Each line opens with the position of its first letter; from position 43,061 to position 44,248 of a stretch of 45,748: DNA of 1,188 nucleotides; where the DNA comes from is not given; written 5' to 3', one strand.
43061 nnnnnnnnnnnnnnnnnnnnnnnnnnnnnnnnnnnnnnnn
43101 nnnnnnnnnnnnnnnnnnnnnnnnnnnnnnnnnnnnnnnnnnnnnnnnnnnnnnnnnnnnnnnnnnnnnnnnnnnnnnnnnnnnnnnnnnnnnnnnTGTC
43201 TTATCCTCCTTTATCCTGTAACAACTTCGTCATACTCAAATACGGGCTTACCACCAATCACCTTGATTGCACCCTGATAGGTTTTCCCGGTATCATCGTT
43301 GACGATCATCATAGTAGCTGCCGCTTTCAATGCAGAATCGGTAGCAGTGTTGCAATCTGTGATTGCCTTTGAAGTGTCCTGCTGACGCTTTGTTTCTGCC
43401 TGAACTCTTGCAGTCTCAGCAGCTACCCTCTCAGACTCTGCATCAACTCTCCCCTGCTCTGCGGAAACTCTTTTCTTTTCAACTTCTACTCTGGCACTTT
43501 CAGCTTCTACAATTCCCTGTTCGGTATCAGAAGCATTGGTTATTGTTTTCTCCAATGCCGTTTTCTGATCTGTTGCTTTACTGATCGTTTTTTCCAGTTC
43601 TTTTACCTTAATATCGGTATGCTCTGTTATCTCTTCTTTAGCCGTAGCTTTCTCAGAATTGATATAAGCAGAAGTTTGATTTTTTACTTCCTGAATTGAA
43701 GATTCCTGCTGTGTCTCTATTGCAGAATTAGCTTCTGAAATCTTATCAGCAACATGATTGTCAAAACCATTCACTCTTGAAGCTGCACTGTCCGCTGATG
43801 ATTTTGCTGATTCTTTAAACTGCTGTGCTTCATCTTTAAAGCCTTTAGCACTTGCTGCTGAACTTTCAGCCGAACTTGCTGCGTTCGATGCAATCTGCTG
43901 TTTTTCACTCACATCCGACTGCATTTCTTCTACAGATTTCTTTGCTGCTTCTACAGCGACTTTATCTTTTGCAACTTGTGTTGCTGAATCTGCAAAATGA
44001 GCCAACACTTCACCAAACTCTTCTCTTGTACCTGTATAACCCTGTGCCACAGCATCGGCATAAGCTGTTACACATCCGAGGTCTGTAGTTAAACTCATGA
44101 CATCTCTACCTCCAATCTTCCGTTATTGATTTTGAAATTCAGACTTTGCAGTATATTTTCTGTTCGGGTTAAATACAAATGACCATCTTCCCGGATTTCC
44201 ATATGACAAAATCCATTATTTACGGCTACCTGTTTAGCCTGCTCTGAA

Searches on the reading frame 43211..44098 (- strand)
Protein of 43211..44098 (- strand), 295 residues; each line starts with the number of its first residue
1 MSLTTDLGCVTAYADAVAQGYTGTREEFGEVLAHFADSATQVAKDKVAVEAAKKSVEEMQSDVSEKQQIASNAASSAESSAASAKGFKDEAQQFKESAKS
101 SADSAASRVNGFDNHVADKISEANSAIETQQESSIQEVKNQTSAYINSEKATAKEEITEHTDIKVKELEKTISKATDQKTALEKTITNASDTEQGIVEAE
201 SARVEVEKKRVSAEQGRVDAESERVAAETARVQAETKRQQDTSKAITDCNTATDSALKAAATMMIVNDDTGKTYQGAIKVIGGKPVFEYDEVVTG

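Call 13: search_protein_families(library=phrogs, proteins=[window:43211-44098:-], max_evalue=0.001)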
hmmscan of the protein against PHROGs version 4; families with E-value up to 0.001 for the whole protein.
window:43211-44098:- (295 aa): 1 family
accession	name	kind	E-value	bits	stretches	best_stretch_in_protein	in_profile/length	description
phrog_23208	-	head and packaging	6.6e-09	35.4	1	89-260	145-318/840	virion structural protein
